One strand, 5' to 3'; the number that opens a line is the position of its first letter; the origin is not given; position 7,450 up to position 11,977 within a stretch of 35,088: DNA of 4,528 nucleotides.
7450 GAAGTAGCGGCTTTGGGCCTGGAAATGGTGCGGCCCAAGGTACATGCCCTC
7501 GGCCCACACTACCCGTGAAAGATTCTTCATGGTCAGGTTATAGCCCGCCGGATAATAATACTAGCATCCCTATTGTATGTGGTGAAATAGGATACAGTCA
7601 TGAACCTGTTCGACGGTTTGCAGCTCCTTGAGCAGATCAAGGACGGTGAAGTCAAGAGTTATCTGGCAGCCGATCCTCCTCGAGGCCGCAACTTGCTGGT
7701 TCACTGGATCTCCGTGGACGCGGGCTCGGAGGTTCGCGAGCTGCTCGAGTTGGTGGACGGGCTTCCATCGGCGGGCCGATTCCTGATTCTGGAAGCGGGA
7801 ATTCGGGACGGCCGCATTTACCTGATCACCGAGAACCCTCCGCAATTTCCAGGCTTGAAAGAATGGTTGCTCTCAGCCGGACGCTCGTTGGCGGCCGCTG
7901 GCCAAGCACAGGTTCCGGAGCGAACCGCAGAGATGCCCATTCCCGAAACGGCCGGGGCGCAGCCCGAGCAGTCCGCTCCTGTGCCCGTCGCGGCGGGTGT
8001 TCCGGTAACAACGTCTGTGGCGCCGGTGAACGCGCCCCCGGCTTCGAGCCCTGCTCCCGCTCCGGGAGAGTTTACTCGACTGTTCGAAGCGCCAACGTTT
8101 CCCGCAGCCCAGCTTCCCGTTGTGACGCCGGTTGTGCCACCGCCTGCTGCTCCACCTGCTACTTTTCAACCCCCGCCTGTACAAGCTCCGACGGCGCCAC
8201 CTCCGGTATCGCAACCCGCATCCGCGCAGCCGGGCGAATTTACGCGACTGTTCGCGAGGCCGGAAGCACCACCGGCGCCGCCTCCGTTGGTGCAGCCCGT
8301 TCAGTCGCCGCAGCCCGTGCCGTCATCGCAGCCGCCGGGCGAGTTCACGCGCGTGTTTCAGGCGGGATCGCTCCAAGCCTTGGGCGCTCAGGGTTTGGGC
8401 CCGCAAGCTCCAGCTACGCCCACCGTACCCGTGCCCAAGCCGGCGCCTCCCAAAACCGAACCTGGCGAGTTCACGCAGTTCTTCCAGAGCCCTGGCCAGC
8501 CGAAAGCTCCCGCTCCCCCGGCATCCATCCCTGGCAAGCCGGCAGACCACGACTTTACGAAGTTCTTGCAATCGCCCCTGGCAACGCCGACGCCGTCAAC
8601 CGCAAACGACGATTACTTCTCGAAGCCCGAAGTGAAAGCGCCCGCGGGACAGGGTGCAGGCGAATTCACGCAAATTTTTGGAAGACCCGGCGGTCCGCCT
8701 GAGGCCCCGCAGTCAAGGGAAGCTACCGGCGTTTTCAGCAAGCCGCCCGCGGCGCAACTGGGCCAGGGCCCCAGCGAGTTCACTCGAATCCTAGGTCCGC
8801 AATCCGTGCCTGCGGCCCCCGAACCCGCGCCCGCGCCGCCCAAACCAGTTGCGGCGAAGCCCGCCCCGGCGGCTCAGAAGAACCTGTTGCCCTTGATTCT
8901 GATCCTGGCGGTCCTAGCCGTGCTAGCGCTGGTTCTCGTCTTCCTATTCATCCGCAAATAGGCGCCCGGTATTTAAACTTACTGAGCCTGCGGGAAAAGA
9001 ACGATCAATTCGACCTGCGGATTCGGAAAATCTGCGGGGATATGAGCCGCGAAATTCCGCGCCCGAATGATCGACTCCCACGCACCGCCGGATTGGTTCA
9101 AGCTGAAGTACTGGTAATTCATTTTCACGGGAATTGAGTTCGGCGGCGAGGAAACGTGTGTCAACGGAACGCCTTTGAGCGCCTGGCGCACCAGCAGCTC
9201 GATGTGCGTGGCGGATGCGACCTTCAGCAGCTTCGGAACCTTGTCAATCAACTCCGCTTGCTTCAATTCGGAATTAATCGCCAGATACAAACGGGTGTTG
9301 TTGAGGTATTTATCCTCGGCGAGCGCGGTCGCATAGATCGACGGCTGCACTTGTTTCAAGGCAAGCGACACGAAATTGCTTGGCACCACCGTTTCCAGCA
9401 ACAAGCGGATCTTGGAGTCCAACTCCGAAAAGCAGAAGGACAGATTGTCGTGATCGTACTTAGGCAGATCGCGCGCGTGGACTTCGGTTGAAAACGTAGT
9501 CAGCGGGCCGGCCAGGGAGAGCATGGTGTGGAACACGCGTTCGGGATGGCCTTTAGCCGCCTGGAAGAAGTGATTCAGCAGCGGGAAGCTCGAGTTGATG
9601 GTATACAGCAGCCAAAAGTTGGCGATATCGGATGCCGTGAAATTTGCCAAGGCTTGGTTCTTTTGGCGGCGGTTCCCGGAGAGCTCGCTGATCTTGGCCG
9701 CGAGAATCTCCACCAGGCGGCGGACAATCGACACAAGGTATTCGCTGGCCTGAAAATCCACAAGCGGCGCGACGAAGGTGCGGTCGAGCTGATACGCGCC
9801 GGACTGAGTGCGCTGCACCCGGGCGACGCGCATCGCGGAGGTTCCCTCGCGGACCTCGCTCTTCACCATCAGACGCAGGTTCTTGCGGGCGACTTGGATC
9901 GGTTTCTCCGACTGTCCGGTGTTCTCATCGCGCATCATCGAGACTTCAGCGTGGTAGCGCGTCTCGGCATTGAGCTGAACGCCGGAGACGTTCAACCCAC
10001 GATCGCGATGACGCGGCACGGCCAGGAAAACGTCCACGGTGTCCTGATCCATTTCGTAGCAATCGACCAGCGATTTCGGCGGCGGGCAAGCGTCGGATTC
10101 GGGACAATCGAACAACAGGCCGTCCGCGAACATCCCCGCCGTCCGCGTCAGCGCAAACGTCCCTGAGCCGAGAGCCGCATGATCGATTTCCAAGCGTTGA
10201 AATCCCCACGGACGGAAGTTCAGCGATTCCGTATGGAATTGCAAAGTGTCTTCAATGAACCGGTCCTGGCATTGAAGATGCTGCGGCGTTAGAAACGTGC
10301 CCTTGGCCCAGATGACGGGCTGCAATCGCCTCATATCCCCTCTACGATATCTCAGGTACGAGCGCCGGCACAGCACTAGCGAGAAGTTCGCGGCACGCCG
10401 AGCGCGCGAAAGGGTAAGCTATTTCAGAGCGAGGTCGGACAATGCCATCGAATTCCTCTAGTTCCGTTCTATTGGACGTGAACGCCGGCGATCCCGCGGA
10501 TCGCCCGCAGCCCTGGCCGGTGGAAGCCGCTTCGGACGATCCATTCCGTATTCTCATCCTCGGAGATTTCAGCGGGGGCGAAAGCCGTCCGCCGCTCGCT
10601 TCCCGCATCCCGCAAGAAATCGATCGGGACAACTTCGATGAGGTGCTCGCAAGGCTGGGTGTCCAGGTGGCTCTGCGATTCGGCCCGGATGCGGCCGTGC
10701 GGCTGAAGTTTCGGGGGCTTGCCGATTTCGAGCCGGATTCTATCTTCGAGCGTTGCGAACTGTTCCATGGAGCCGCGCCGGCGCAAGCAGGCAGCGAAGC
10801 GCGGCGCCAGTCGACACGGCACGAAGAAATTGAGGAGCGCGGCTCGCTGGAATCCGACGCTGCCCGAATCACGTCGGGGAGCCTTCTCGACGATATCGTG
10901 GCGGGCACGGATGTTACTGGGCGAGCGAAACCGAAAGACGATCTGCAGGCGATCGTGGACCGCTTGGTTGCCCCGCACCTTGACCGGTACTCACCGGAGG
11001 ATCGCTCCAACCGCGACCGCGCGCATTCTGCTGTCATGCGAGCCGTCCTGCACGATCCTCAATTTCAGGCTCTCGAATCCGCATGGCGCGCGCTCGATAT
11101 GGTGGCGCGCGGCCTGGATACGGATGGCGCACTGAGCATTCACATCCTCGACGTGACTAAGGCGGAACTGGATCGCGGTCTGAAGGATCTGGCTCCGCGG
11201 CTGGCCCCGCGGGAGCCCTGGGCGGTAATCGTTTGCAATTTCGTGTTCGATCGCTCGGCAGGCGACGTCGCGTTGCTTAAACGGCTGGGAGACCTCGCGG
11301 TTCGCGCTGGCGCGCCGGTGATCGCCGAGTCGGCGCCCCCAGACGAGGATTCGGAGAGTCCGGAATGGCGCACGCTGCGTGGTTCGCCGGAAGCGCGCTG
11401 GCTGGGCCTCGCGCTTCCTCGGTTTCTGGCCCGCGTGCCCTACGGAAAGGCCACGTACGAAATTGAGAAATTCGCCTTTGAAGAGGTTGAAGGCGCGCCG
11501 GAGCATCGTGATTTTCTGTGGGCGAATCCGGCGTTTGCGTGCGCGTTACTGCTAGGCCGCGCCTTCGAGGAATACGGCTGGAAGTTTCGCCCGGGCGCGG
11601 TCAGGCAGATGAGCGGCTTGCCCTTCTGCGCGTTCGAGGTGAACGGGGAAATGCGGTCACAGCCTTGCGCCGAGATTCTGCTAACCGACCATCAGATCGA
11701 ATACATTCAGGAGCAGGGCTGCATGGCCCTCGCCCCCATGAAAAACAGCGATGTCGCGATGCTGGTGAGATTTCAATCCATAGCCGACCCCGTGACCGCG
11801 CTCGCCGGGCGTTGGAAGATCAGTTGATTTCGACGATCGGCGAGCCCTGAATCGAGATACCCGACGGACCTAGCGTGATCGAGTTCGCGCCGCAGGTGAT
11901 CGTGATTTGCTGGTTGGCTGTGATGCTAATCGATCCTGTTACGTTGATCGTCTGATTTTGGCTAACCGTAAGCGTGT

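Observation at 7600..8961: Tail-anchored protein with seven GEFTxxF short linear motifs and a pseudokinase-like N-terminal stub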

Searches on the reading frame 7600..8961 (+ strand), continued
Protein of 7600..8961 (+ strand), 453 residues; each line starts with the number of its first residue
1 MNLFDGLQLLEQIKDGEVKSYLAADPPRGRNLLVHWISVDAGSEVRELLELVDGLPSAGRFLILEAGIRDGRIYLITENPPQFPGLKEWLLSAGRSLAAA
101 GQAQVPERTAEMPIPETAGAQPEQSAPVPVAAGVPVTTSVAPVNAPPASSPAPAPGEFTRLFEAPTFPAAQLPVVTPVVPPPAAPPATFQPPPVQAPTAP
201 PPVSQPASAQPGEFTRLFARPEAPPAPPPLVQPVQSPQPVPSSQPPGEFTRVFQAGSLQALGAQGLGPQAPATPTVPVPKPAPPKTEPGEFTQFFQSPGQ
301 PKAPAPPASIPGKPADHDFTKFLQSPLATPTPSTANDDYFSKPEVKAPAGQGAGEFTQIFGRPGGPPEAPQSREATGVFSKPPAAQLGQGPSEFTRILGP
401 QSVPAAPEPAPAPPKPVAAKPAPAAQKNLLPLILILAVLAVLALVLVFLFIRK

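Call 63: predict_structure(alignment_id=A2)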
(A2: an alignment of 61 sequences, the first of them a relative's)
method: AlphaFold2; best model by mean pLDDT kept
length: 453 residues; sequences in the alignment: 61
mean_pLDDT: 63.5   pTM: 0.36
mean pLDDT of the five models: 63.5, 62.8, 58.8, 58.5, 57.9
residues with pLDDT >= 90: 104; 70-90: 19; 50-70: 206; < 50: 124
segments of 3 or more residues with pLDDT < 50: 123-125, 136-139, 148-150, 165-176, 206-210, 241-245, 255-267, 308-310, 327-338, 371-373, 375-381, 384-386, 388-390, 399-403
pLDDT, mean of each block of 10 residues (from residue 1): 88 96 97 96 91 94 95 96 96 81 52 53 52 50 51 52 48 50 58 60 50 55 59 51 50 47 47 58 59 55 52 51 48 45 49 54 52 47 48 50 52 57 68 92 96 83
secondary structure, 60 per line:
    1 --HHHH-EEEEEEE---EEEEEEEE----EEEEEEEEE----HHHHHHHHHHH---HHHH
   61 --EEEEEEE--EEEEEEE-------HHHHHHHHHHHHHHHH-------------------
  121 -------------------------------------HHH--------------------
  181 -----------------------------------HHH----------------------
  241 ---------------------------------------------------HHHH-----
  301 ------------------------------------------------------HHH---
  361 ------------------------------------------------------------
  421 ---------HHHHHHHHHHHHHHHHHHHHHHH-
elements in order: H3-6 E8-14 E18-25 E30-38 H43-53 H57-60 E63-69 E72-78 H86-101 H292-295 H430-452

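Call 81: search_protein_families(library=pfam, proteins=[L128:1448-2899:-], max_evalue=0.01)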
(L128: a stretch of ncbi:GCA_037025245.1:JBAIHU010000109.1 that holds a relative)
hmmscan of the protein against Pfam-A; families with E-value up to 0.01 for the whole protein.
L128:1448-2899:- (483 aa): 11 families
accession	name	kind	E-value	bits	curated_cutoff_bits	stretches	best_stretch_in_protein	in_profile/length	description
PF05175.20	MTS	-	2.4e-17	63.5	23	1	144-258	31-138/170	Methyltransferase small domain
PF13847.12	Methyltransf_31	-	9.4e-10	38.8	27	1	144-257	3-108/145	Methyltransferase domain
PF13649.12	Methyltransf_25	-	1e-08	36.2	27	1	148-221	1-77/97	Methyltransferase domain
PF06325.19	PrmA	-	3.6e-08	33.7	22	1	145-215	162-233/296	Ribosomal protein L11 methyltransferase (PrmA)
PF08241.18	Methyltransf_11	-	9.2e-07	29.9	21.2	1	149-220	1-72/95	Methyltransferase domain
PF13489.12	Methyltransf_23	-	6.7e-06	26.4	27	1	144-278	22-133/164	Methyltransferase domain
PF08242.18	Methyltransf_12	-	0.00044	21.4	30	1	149-214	1-71/98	Methyltransferase domain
PF03848.20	TehB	-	0.0069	16.3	20.4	0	136-217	22-104/193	Tellurite resistance protein TehB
PF09445.16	Methyltransf_15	-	0.0075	16.3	22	0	147-231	3-89/165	RNA cap guanine-N2 methyltransferase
PF02475.24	TRM5-TYW2_MTfase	-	0.0082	16.5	28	0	144-200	36-96/164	TRM5/TYW2 methyltransferase domain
PF03602.21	Cons_hypoth95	-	0.0083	16.2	24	0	140-218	39-123/182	Conserved hypothetical protein 95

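Call 82: search_protein_families(library=ncbifam, proteins=[L128:1448-2899:-], max_evalue=0.01)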
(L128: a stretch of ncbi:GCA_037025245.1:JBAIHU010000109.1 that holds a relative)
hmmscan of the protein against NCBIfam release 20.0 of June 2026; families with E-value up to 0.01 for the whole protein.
L128:1448-2899:- (483 aa): 33 families (the best 25 are shown)
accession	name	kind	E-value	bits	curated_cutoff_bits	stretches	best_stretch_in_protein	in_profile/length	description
NF011529.0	PRK14968.1-3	equivalog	2.4e-18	66.3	162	1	118-219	8-109/198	putative methyltransferase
TIGR03534.1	RF_mod_PrmC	equivalog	9e-15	54.8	199.1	1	146-218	90-166/253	peptide chain release factor N(5)-glutamine methyltransferase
TIGR00537.1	hemK_rel_arch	hypoth_equivalog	1.2e-12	47.9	87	1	134-219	9-93/179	HemK2/MTQ2 family protein methyltransferase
NF001785.0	PRK00517.2-2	equivalog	2.8e-11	43.1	188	1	132-215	131-218/282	50S ribosomal protein L11 methyltransferase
TIGR03533.1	L3_gln_methyl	equivalog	3.2e-11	43.1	229.7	1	146-220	123-201/284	50S ribosomal protein L3 N(5)-glutamine methyltransferase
NF007023.0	PRK09489.1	equivalog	3.6e-10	39.5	295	1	144-256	196-299/342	16S rRNA (guanine(1207)-N(2))-methyltransferase RsmC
TIGR00536.1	hemK_fam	subfamily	6.5e-10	38.5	115.5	1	147-218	117-192/286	HemK family protein methyltransferase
NF011530.0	PRK14968.1-4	equivalog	4.5e-09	35.9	243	1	120-219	13-110/202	putative methyltransferase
NF011528.0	PRK14968.1-2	equivalog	1.6e-07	31.1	171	1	130-220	24-119/205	putative methyltransferase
TIGR00406.1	prmA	equivalog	3.2e-07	30.1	183.15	1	145-215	160-232/288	50S ribosomal protein L11 methyltransferase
NF047853.1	tRm6a37MtseTrmN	equivalog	5.8e-07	29.5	350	1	144-256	42-164/244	tRNA(1)(Val) (adenine(37)-N(6))-methyltransferase TrmN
NF043040.1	corrin_prot_MT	hypoth_equivalog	5.9e-07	29.1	180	1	134-179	31-77/216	corrinoid protein-associated methyltransferase CpaM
NF011527.0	PRK14968.1-1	equivalog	1.4e-06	28.2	242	1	136-219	24-104/192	putative methyltransferase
NF004851.0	PRK06202.1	equivalog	3.3e-06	26.7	243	1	147-215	63-136/237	hypothetical protein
NF001790.0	PRK00517.3-3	equivalog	3.5e-06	26.6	269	1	143-215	121-198/262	50S ribosomal protein L11 methyltransferase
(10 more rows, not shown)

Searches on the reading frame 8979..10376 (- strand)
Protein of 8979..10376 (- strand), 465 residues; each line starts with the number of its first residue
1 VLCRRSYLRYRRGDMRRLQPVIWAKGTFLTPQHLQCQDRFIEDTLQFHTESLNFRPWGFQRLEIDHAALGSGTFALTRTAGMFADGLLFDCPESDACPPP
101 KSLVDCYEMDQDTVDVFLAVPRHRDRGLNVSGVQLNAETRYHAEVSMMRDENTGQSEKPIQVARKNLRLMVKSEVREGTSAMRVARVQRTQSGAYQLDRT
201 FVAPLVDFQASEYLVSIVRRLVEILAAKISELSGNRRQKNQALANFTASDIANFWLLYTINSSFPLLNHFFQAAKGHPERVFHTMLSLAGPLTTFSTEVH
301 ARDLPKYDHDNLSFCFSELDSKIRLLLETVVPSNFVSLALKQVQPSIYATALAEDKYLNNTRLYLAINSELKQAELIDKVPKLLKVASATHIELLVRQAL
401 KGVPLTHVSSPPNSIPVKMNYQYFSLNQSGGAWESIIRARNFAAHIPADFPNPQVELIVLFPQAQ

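Call 5: search_protein_families(library=pfam, proteins=[window:8979-10376:-], max_evalue=0.001)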
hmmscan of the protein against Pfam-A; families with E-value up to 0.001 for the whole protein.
window:8979-10376:- (465 aa): 1 family
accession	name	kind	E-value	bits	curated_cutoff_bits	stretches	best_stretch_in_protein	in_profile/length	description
PF05936.17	T6SS_VasE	-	2.8e-135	451.9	23.4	1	33-459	1-428/429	Bacterial Type VI secretion, VC_A0110, EvfL, ImpJ, VasE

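Call 41: search_protein_families(library=ncbifam, proteins=[window:8979-10376:-], max_evalue=0.01)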
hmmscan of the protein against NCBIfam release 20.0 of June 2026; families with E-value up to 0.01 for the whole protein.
window:8979-10376:- (465 aa): 1 family
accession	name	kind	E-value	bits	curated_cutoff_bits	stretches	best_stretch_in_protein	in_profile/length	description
TIGR03353.2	VI_chp_4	equivalog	6.4e-124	414.3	100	1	19-459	1-428/429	type VI secretion system baseplate subunit TssK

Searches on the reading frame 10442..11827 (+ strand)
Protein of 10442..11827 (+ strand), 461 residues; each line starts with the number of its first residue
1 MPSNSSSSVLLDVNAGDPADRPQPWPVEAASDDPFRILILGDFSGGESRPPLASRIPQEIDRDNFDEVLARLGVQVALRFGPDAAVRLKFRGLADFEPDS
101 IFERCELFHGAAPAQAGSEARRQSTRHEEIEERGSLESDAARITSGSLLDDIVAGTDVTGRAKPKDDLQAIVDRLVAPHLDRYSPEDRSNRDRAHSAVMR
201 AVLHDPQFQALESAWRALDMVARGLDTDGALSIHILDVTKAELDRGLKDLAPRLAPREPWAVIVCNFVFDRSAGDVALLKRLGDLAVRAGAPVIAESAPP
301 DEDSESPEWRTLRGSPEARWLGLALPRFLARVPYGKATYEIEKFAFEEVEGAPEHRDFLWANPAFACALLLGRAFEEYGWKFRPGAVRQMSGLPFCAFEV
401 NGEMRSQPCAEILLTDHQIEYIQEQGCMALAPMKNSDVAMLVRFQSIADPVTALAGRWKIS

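Call 5: search_protein_families(library=pfam, proteins=[window:10442-11827:+], max_evalue=0.001)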
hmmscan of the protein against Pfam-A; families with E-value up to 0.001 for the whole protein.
window:10442-11827:+ (461 aa): 2 families
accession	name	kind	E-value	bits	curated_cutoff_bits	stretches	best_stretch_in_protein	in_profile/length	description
PF05943.17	VipB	-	6.1e-47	160.6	27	3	304-447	154-300/301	EvpB/VC_A0108, tail sheath N-terminal domain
PF05591.17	T6SS_VipA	-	1e-12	48.5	24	1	34-105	27-107/155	Type VI secretion system, VipA, VC_A0107 or Hcp2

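Call 41: search_protein_families(library=ncbifam, proteins=[window:10442-11827:+], max_evalue=0.01)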
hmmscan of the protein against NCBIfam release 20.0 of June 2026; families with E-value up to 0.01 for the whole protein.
window:10442-11827:+ (461 aa): 2 families
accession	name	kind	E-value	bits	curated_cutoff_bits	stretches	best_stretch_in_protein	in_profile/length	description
TIGR03355.1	VI_chp_2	equivalog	4.2e-48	164.4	271.5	2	305-450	205-354/473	type VI secretion system contractile sheath large subunit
TIGR03358.1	VI_chp_5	equivalog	3.2e-11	43.3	97.25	1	34-105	30-110/160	type VI secretion system contractile sheath small subunit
